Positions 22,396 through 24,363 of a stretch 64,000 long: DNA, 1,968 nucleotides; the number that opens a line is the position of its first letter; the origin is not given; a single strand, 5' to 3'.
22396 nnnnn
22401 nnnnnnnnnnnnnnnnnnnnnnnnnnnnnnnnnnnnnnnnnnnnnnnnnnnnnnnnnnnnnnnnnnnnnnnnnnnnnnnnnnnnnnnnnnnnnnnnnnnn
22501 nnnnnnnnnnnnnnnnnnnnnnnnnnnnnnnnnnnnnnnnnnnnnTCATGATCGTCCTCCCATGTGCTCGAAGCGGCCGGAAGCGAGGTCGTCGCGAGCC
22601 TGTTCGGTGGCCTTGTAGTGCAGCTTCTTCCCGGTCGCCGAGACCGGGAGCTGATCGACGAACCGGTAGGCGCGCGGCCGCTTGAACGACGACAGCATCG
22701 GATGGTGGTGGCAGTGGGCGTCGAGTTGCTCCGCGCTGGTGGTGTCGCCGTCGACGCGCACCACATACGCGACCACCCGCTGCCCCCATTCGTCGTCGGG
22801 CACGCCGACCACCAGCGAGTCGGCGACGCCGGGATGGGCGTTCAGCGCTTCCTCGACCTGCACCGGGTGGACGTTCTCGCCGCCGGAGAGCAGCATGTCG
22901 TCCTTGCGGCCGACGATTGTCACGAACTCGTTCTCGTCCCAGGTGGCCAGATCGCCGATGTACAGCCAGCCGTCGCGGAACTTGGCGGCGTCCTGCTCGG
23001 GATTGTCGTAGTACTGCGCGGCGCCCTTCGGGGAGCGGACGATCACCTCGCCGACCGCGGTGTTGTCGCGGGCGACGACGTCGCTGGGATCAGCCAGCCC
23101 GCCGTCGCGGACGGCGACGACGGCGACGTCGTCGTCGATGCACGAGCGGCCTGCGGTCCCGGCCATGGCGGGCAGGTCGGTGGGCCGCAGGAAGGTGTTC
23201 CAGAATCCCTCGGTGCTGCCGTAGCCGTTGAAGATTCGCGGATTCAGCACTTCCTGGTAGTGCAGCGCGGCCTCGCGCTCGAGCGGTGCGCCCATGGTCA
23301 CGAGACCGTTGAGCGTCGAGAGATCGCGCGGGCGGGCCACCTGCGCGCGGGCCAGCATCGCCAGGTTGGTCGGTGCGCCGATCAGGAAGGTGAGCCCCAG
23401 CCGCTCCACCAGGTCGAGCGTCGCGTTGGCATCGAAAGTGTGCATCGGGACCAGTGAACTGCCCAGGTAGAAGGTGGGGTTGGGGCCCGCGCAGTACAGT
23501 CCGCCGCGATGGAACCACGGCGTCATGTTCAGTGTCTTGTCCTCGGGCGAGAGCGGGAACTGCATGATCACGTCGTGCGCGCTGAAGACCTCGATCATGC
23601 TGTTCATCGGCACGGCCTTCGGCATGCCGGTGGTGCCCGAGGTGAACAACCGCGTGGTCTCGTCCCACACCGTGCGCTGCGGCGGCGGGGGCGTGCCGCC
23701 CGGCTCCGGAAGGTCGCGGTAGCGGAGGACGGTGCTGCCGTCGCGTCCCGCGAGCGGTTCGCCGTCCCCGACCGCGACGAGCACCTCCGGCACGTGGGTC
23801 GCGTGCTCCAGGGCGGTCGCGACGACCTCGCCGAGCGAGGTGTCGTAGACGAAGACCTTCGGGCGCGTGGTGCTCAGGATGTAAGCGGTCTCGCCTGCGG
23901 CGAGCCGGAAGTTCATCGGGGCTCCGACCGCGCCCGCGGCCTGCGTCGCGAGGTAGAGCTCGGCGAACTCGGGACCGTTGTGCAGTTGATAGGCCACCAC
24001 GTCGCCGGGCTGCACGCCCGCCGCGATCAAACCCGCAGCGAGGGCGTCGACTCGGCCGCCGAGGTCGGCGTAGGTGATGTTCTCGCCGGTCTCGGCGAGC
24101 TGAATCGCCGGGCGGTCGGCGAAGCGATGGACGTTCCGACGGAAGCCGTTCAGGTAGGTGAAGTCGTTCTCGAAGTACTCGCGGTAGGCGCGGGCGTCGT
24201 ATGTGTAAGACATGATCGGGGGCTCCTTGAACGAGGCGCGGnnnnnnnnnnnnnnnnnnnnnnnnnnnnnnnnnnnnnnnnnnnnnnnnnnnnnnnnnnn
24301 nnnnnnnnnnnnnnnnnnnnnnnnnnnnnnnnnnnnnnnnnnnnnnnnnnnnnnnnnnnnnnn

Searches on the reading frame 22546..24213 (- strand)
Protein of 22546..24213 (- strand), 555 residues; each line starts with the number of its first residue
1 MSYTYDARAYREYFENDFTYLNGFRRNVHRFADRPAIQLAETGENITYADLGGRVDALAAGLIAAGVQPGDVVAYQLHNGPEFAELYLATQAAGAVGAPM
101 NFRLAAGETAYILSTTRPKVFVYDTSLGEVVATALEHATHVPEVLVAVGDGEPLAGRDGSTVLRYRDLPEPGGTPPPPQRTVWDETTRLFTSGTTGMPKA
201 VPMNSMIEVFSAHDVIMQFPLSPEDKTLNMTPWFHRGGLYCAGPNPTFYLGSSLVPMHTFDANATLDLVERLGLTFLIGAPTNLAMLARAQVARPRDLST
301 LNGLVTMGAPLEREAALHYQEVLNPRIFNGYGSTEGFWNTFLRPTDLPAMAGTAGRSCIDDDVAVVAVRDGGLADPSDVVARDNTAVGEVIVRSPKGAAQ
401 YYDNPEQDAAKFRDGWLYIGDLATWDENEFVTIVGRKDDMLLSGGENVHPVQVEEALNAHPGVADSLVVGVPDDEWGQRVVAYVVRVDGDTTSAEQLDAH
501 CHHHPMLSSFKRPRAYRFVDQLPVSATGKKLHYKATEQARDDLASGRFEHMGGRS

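Call 4: search_protein_families(library=ncbifam, proteins=[window:22546-24213:-], max_evalue=0.00001)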
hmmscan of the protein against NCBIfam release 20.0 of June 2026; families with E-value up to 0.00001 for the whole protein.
window:22546-24213:- (555 aa): 100 families (the best 25 are shown)
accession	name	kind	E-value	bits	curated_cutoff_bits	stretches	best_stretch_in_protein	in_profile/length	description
NF004837.0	PRK06187.1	subfamily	4e-108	362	476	1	39-535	27-518/531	long-chain-fatty-acid--CoA ligase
NF006182.0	PRK08316.1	subfamily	5.4e-82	275.9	663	1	24-533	17-511/523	fatty acyl-CoA synthetase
NF005801.1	PRK07656.1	equivalog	1.4e-76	258.1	657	1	27-533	10-497/500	FadD3 family acyl-CoA ligase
NF052269.1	Staph_lig_FadD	equivalog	2.3e-69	234.1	650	2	186-536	153-490/499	long-chain-fatty-acid--CoA ligase FadD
NF005863.0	PRK07798.1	subfamily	5.4e-69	233.2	543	1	28-543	14-535/540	acyl-CoA synthetase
NF005676.0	PRK07470.1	equivalog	7.2e-68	229.5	774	1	25-531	27-521/544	acyl-CoA synthetase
NF005702.0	PRK07514.1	subfamily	2e-65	221.1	558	1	28-529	13-490/506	malonyl-CoA synthase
NF005307.0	PRK06839.1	equivalog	9.3e-65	219.2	748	1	38-541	20-495/496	o-succinylbenzoate--CoA ligase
NF004797.0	PRK06145.1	equivalog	1.9e-64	217.8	850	1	30-532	14-488/499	acyl-CoA synthetase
NF009233.0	PRK12583.1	subfamily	2.1e-64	217.9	832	2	188-544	206-555/558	fatty acid CoA ligase family protein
NF006020.0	PRK08162.1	subfamily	1.9e-62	211.4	677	1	22-542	23-541/545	acyl-CoA synthetase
NF005857.1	PRK07786.1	exception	7.3e-62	209.5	733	1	34-532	23-505/513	fatty-acid--CoA ligase FadD5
TIGR01923.1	menE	equivalog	8.8e-61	206.1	330.15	1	47-531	1-437/442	o-succinylbenzoate--CoA ligase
NF004511.1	PRK05852.1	equivalog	4.3e-60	203.8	650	1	27-529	8-494/505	FadD7 family fatty acid--CoA ligase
NF005714.0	PRK07529.1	subfamily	8.2e-59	199.5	632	1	24-534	36-571/640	acyl-CoA synthetase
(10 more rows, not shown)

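Call 38: search_dna_similar(query=window:22546-24213:-, collection=plasmids, mode=protein, max_evalue=1e-100, max_rows=30)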
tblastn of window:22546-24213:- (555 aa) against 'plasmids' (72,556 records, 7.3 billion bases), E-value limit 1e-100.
No match.

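Call 39: find_homologous_proteins(query=window:22546-24213:-, max_evalue=1e-50)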
Query window:22546-24213:- (555 aa): 4413 proteins with E <= 1e-50 among 8000 candidates; the best 120 are listed.
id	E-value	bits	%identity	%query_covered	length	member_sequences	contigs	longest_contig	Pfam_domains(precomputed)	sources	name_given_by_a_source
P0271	0.0e+0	1275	100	100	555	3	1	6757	PF00501.35,PF13193.13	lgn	-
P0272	0.0e+0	1096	86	99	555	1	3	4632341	PF00501.35,PF13193.13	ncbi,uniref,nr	ncbi:class I adenylate-forming enzyme family protein [Gordonia hydrophobica]|uniref:AMP-binding prot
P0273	0.0e+0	1078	85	100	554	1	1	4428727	PF00501.35,PF13193.13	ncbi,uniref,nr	ncbi:class I adenylate-forming enzyme family protein [Gordonia phthalatica]|uniref:AMP-dependent syn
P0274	0.0e+0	1065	85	99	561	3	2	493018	PF00501.35,PF13193.13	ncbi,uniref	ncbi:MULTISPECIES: class I adenylate-forming enzyme family protein [Gordonia]|uniref:class I adenyla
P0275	0.0e+0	1047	83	99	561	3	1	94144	PF00501.35,PF13193.13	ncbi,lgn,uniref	ncbi:class I adenylate-forming enzyme family protein [Gordonia sp. (in: high G+C Gram-positive bacte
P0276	4.7e-276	935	75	100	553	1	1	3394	PF00501.35,PF13193.13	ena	-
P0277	1.4e-274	930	75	99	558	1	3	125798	PF00501.35,PF13193.13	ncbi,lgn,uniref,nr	ncbi:O-succinylbenzoic acid--CoA ligase [Rhodococcus wratislaviensis]|uniref:O-succinylbenzoic acid-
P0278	2.1e-274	929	75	99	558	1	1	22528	PF00501.35,PF13193.13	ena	-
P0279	7.0e-273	924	74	99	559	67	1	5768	PF00501.35,PF13193.13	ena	-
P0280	2.8e-272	922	75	98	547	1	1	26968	PF00501.35,PF13193.13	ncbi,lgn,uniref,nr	ncbi:AMP-binding protein [Nocardia sp. BSTN01]|uniref:class I adenylate-forming enzyme family protei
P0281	3.2e-272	922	75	98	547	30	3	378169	PF00501.35,PF13193.13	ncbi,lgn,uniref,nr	ncbi:AMP-dependent synthetase [Nocardia sp. MDA0666]|uniref:class I adenylate-forming enzyme family 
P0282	4.5e-272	922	74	99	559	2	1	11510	PF00501.35,PF13193.13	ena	-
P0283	7.0e-272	921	73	99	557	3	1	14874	PF00501.35,PF13193.13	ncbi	ncbi:MAG TPA: AMP-binding protein [Aldersonia sp.]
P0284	8.4e-272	921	75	98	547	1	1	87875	PF00501.35,PF13193.13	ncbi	ncbi:class I adenylate-forming enzyme family protein [Nocardia africana]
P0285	8.6e-272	921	75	98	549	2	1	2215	PF00501.35,PF13193.13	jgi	jgi:acyl-CoA synthetase (AMP-forming)/AMP-acid ligase II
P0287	1.1e-271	920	76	99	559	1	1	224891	PF00501.35,PF13193.13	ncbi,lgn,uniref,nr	ncbi:AMP-binding protein [Gordonia sp. TBRC 11910]|uniref:AMP-binding protein n=1 Tax=Gordonia asple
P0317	6.9e-261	885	72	99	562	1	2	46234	PF00501.35,PF13193.13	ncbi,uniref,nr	ncbi:class I adenylate-forming enzyme family protein [Gordonia rhizosphera]|uniref:Putative fatty-ac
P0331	8.9e-259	878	73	98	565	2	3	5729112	PF00501.35,PF13193.13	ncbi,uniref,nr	ncbi:AMP-binding protein [Gordonia desulfuricans]|uniref:AMP-binding protein n=1 Tax=Gordonia desulf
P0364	9.3e-255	864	70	99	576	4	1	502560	PF00501.35,PF13193.13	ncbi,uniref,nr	ncbi:class I adenylate-forming enzyme family protein [Tomitella gaofuii]|uniref:class I adenylate-fo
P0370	7.6e-254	861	71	99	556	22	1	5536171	PF00501.35,PF13193.13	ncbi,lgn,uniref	ncbi:class I adenylate-forming enzyme family protein [Rhodococcus indonesiensis]|uniref:class I aden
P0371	9.1e-254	861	71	99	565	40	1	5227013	PF00501.35,PF13193.13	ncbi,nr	ncbi:Long-chain-fatty-acid--CoA ligase [Gordonia rubripertincta]|nr:Long-chain-fatty-acid--CoA ligas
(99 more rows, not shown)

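Call 41: find_encoding_contigs(protein=P0370, flank=7000, max_places=1)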
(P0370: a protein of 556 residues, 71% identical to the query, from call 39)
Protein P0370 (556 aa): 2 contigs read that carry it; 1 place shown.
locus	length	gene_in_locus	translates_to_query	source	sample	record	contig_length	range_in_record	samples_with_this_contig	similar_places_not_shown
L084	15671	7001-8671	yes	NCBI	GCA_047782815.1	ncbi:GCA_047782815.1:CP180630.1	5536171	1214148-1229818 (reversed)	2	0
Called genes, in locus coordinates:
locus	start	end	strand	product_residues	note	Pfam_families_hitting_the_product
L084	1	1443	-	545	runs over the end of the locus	PF00999:Na_H_Exchanger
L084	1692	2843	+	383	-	PF02771:Acyl-CoA_dh_N, PF02770:Acyl-CoA_dh_M, PF00441:Acyl-CoA_dh_1, PF08028:Acyl-CoA_dh_2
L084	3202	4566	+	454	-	PF00083:Sugar_tr, PF07690:MFS_1, PF06779:MFS_4, PF07690:MFS_1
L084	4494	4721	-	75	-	-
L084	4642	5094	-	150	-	-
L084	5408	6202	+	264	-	PF00378:ECH_1, PF16113:ECH_2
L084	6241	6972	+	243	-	PF00106:adh_short, PF08659:KR, PF13561:adh_short_C2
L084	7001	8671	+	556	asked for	PF00501:AMP-binding, PF13193:AMP-binding_C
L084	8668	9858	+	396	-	PF02771:Acyl-CoA_dh_N, PF02770:Acyl-CoA_dh_M, PF00441:Acyl-CoA_dh_1, PF08028:Acyl-CoA_dh_2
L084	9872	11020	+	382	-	PF02771:Acyl-CoA_dh_N, PF02770:Acyl-CoA_dh_M, PF00441:Acyl-CoA_dh_1, PF08028:Acyl-CoA_dh_2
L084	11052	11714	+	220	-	PF00440:TetR_N, PF17932:TetR_C_24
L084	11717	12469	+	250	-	PF00378:ECH_1, PF16113:ECH_2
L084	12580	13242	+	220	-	PF00440:TetR_N, PF17932:TetR_C_24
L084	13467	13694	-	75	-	PF14013:MT0933_antitox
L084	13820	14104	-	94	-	-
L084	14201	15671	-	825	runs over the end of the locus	PF00122:E1-E2_ATPase, PF00702:Hydrolase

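Call 42: find_encoding_contigs(protein=P0371, flank=7000, max_places=1)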
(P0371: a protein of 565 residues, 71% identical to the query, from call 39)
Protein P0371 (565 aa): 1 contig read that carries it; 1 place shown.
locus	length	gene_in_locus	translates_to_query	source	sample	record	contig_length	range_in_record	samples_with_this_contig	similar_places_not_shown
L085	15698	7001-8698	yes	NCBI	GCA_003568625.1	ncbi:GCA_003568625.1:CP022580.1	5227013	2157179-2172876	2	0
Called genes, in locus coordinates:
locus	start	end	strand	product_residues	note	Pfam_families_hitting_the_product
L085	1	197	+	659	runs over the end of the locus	PF06472:ABC_membrane_2, PF05992:SbmA_BacA, PF00005:ABC_tran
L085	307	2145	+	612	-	PF00501:AMP-binding, PF23562:AMP-binding_C_3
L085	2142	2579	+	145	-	PF19850:DUF6325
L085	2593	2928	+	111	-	-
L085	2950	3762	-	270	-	PF05985:EutC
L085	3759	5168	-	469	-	PF06751:EutB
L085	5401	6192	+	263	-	PF00378:ECH_1, PF16113:ECH_2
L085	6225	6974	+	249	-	PF00106:adh_short, PF13561:adh_short_C2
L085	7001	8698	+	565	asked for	PF00501:AMP-binding, PF13193:AMP-binding_C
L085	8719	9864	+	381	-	PF02771:Acyl-CoA_dh_N, PF02770:Acyl-CoA_dh_M, PF00441:Acyl-CoA_dh_1, PF08028:Acyl-CoA_dh_2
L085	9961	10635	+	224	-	PF00440:TetR_N, PF17932:TetR_C_24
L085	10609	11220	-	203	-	PF00440:TetR_N (weak), PF16925:TetR_C_13 (faint), PF21993:TetR_C_13_2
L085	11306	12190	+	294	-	PF00561:Abhydrolase_1, PF12697:Abhydrolase_6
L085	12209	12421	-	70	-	PF07311:Dodecin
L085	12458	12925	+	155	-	PF17775:YchJ_M-like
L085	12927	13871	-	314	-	PF03992:ABM (faint), PF27539:Y2318_C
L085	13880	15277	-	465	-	PF01979:Amidohydro_1, PF07969:Amidohydro_3 (weak)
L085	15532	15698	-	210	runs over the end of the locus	PF09365:DUF2461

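Call 44: find_encoding_contigs(protein=P0277, flank=6000, max_places=1)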
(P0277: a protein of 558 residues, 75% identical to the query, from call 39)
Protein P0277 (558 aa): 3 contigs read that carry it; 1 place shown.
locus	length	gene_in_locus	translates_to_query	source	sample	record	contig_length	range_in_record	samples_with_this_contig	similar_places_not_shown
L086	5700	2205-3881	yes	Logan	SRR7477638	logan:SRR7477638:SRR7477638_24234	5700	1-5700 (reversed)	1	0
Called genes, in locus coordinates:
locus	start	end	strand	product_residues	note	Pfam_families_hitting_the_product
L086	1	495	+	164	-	?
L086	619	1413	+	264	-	PF00378:ECH_1, PF16113:ECH_2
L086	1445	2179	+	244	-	PF00106:adh_short, PF08659:KR, PF13561:adh_short_C2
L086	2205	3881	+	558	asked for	PF00501:AMP-binding, PF13193:AMP-binding_C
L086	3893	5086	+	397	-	PF02771:Acyl-CoA_dh_N, PF02770:Acyl-CoA_dh_M, PF00441:Acyl-CoA_dh_1, PF08028:Acyl-CoA_dh_2 (weak)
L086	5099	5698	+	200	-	?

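Call 45: find_encoding_contigs(protein=P0331, flank=6000, max_places=1)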
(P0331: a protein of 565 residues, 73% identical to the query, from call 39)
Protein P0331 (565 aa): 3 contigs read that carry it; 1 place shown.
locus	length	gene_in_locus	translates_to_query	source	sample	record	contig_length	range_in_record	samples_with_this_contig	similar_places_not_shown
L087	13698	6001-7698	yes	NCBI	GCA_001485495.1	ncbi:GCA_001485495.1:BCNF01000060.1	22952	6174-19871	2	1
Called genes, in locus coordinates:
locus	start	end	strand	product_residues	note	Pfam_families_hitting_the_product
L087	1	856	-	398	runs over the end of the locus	PF02771:Acyl-CoA_dh_N, PF02770:Acyl-CoA_dh_M, PF00441:Acyl-CoA_dh_1, PF08028:Acyl-CoA_dh_2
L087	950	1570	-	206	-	PF00440:TetR_N, PF17932:TetR_C_24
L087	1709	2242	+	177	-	PF13577:SnoaL_4, PF13474:SnoaL_3 (weak), PF14534:DUF4440 (weak), PF12680:SnoaL_2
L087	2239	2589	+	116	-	PF04341:DUF485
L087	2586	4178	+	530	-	PF00474:SSF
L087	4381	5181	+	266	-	PF00378:ECH_1, PF16113:ECH_2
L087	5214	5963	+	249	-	PF00106:adh_short, PF08659:KR (weak), PF13561:adh_short_C2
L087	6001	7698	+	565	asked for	PF00501:AMP-binding, PF13193:AMP-binding_C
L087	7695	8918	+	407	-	PF02771:Acyl-CoA_dh_N, PF02770:Acyl-CoA_dh_M, PF00441:Acyl-CoA_dh_1, PF08028:Acyl-CoA_dh_2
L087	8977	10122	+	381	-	PF02771:Acyl-CoA_dh_N, PF02770:Acyl-CoA_dh_M, PF00441:Acyl-CoA_dh_1, PF08028:Acyl-CoA_dh_2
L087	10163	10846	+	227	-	PF00440:TetR_N, PF17932:TetR_C_24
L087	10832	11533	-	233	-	-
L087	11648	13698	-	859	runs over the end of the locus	PF13360:PQQ_2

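Call 46: find_encoding_contigs(protein=P0273, flank=6000, max_places=1)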
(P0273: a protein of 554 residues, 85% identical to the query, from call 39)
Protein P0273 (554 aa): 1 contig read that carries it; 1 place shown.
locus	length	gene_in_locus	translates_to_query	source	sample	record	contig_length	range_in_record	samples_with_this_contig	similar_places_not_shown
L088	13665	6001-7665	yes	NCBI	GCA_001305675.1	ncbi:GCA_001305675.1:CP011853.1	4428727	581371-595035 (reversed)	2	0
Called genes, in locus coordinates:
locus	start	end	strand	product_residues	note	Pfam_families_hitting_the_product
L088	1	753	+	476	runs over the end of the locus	PF00982:Glyco_transf_20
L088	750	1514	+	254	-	PF02358:Trehalose_PPase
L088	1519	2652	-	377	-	PF12802:MarR_2 (weak), PF25213:HVO_A0261_N (faint), PF00480:ROK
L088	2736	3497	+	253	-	PF00106:adh_short, PF01370:Epimerase, PF08659:KR (weak), PF13460:NAD_binding_10 (weak), PF13561:adh_short_C2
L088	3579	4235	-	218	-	PF00440:TetR_N, PF17932:TetR_C_24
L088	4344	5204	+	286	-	PF00378:ECH_1, PF16113:ECH_2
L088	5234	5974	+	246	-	PF00106:adh_short, PF08659:KR, PF13561:adh_short_C2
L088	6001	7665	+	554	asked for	PF00501:AMP-binding, PF13193:AMP-binding_C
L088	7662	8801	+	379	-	PF02771:Acyl-CoA_dh_N, PF02770:Acyl-CoA_dh_M, PF00441:Acyl-CoA_dh_1, PF08028:Acyl-CoA_dh_2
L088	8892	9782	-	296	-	PF00551:Formyl_trans_N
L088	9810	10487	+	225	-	PF01791:DeoC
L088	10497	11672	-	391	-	PF11209:LmeA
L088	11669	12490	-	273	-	PF00795:CN_hydrolase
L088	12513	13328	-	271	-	-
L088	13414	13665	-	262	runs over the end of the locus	-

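Call 47: search_protein_families(library=ncbifam, proteins=[L084:5408-6202:+, L085:5401-6192:+, L084:11717-12469:+], max_evalue=1e-30)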
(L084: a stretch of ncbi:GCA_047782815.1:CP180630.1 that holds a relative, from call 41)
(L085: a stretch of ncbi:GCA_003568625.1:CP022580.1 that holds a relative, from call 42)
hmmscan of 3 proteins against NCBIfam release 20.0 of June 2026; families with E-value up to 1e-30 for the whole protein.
L084:5408-6202:+ (264 aa): 43 families (the best 25 are shown)
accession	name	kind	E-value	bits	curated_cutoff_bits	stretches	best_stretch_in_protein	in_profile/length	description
NF005637.0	PRK07396.1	equivalog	2.6e-102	341.9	380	1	3-263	11-271/273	1,4-dihydroxy-2-naphthoyl-CoA synthase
TIGR01929.1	menB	equivalog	3.9e-97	324.9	342.7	1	4-261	1-259/259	1,4-dihydroxy-2-naphthoyl-CoA synthase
TIGR03210.1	badI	equivalog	9.1e-96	320.1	467.6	1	4-261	1-256/256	2-ketocyclohexanecarboxyl-CoA hydrolase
NF006186.0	PRK08321.1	equivalog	8.5e-73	245.5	378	1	4-261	22-298/302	1,4-dihydroxy-2-naphthoyl-CoA synthase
NF006109.0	PRK08260.1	subfamily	1.6e-51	175.3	320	1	4-262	3-279/296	enoyl-CoA hydratase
NF004475.0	PRK05809.1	subfamily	8.4e-51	172.9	394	1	4-259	3-258/260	short-chain-enoyl-CoA hydratase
NF051848.1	EnCoAHydtEchA19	equivalog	5.5e-50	170.3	400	1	9-259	4-256/258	enoyl-CoA hydratase EchA19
NF004517.0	PRK05862.1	equivalog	6.6e-49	166.7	396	1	4-259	3-255/257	enoyl-CoA hydratase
NF006699.0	PRK09245.1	subfamily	1.3e-47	162.3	354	1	6-259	4-264/266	crotonase/enoyl-CoA hydratase family protein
NF004840.0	PRK06190.1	equivalog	1.4e-47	162.5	253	1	10-225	9-222/260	enoyl-CoA hydratase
NF005802.0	PRK07657.1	equivalog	1.3e-46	159.3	363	1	15-258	14-257/260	enoyl-CoA hydratase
NF046063.1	oxepin_alt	equivalog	2e-44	152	300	1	10-256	5-253/254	oxepin-CoA hydrolase, alternative type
TIGR02280.1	PaaB1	equivalog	1.3e-43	149.4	345.15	1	10-258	4-253/256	2-(1,2-epoxy-1,2-dihydrophenyl)acetyl-CoA isomerase PaaG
NF004635.0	PRK05981.1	equivalog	3.1e-43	148.2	351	1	4-258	3-263/266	enoyl-CoA hydratase/isomerase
NF006008.0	PRK08139.1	equivalog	3.8e-43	147.9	313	1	10-259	16-264/266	enoyl-CoA hydratase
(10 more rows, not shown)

L085:5401-6192:+ (263 aa): 47 families (the best 25 are shown)
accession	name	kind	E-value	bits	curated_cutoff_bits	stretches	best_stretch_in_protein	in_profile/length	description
NF005637.0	PRK07396.1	equivalog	1e-103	346.5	380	1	2-260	11-269/273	1,4-dihydroxy-2-naphthoyl-CoA synthase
TIGR01929.1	menB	equivalog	1.3e-97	326.4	342.7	1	3-260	1-259/259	1,4-dihydroxy-2-naphthoyl-CoA synthase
TIGR03210.1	badI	equivalog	1e-94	316.6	467.6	1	3-260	1-256/256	2-ketocyclohexanecarboxyl-CoA hydrolase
NF006186.0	PRK08321.1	equivalog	7.5e-70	235.9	378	1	2-260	21-298/302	1,4-dihydroxy-2-naphthoyl-CoA synthase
NF006699.0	PRK09245.1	subfamily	7.2e-51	173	354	1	6-259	5-265/266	crotonase/enoyl-CoA hydratase family protein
NF006109.0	PRK08260.1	subfamily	1e-50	172.7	320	0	88-261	103-279/296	enoyl-CoA hydratase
NF051848.1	EnCoAHydtEchA19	equivalog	1.5e-50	172.2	400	1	11-259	7-257/258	enoyl-CoA hydratase EchA19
NF004475.0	PRK05809.1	subfamily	3.7e-50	170.8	394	1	1-258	1-258/260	short-chain-enoyl-CoA hydratase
NF004517.0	PRK05862.1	equivalog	8e-50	169.7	396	1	1-259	1-256/257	enoyl-CoA hydratase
NF005802.0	PRK07657.1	equivalog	2.5e-49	168.2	363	1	12-258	12-258/260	enoyl-CoA hydratase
NF004840.0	PRK06190.1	equivalog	4.1e-49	167.5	253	1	11-224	11-222/260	enoyl-CoA hydratase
NF006008.0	PRK08139.1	equivalog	3.8e-46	157.8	313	1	12-259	19-265/266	enoyl-CoA hydratase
NF046063.1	oxepin_alt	equivalog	4.1e-45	154.3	300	1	9-256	5-254/254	oxepin-CoA hydrolase, alternative type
TIGR02280.1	PaaB1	equivalog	2.9e-44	151.5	345.15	1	10-258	5-254/256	2-(1,2-epoxy-1,2-dihydrophenyl)acetyl-CoA isomerase PaaG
NF006140.0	PRK08290.1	subfamily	6.3e-43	147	280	0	91-228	115-250/292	enoyl-CoA hydratase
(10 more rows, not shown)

L084:11717-12469:+ (250 aa): 26 families (the best 25 are shown)
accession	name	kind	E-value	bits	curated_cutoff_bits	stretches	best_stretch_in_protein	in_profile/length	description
NF005803.0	PRK07658.1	equivalog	4.3e-48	163.9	313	1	5-228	6-229/257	enoyl-CoA hydratase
NF005802.0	PRK07657.1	equivalog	1.5e-44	152.5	363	1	5-214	8-215/260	enoyl-CoA hydratase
NF006566.0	PRK09076.1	subfamily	5.7e-44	150.7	286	1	4-239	8-243/260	enoyl-CoA hydratase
NF004475.0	PRK05809.1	subfamily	1.5e-42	145.9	394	1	3-246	6-250/260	short-chain-enoyl-CoA hydratase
NF051848.1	EnCoAHydtEchA19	equivalog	5.6e-42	144.1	400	1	5-247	4-249/258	enoyl-CoA hydratase EchA19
NF006007.0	PRK08138.1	subfamily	2.9e-41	141.6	355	1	5-216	12-218/261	enoyl-CoA hydratase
NF007239.0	PRK09674.1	equivalog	5.7e-41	140.7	371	1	4-218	7-216/257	2,3-dehydroadipyl-CoA hydratase PaaF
NF004517.0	PRK05862.1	equivalog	4.1e-39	134.6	396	1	5-216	8-214/257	enoyl-CoA hydratase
NF046063.1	oxepin_alt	equivalog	1.1e-38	133.2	300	1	4-228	3-230/254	oxepin-CoA hydrolase, alternative type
NF008363.0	PRK11154.1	equivalog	7.9e-38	130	869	1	5-183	10-189/708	fatty acid oxidation complex subunit alpha FadJ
NF008727.0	PRK11730.1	equivalog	1.5e-36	126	870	1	19-185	26-190/717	fatty acid oxidation complex subunit alpha FadB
NF004525.0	PRK05870.1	equivalog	6.2e-36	124.6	285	1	3-240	5-241/249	enoyl-CoA hydratase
NF004840.0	PRK06190.1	equivalog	1.4e-35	123.2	253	1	3-215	6-215/260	enoyl-CoA hydratase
NF005700.0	PRK07511.1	subfamily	9.3e-35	120.5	274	1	3-220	5-222/260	enoyl-CoA hydratase family protein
NF004524.0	PRK05869.1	equivalog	9.5e-35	120.1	326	1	5-229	12-232/254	enoyl-CoA hydratase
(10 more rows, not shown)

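Call 75: find_encoding_contigs(protein=P0287, flank=5000, max_places=1)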
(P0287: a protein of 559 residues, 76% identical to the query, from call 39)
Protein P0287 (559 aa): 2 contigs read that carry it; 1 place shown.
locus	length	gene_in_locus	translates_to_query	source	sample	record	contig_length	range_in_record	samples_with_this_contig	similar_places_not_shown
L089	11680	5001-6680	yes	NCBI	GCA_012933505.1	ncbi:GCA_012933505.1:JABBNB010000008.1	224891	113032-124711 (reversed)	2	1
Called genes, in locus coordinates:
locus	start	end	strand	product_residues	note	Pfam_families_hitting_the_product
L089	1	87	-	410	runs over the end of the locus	PF02771:Acyl-CoA_dh_N, PF02770:Acyl-CoA_dh_M, PF00441:Acyl-CoA_dh_1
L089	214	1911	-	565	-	PF00672:HAMP (weak), PF00211:Guanylate_cyc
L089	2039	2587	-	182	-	PF04264:YceI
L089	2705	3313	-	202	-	PF00293:NUDIX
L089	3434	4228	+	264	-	PF00378:ECH_1, PF16113:ECH_2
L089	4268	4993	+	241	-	PF00106:adh_short, PF08659:KR (weak), PF13561:adh_short_C2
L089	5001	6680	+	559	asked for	PF00501:AMP-binding, PF13193:AMP-binding_C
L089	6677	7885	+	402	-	PF02771:Acyl-CoA_dh_N, PF02770:Acyl-CoA_dh_M, PF00441:Acyl-CoA_dh_1, PF08028:Acyl-CoA_dh_2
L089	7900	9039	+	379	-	PF02771:Acyl-CoA_dh_N, PF02770:Acyl-CoA_dh_M, PF00441:Acyl-CoA_dh_1, PF08028:Acyl-CoA_dh_2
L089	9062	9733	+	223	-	PF00440:TetR_N, PF17932:TetR_C_24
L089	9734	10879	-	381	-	PF04632:FUSC, PF13515:FUSC_2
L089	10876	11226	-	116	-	PF04075:F420H2_quin_red (weak)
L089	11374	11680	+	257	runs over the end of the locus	-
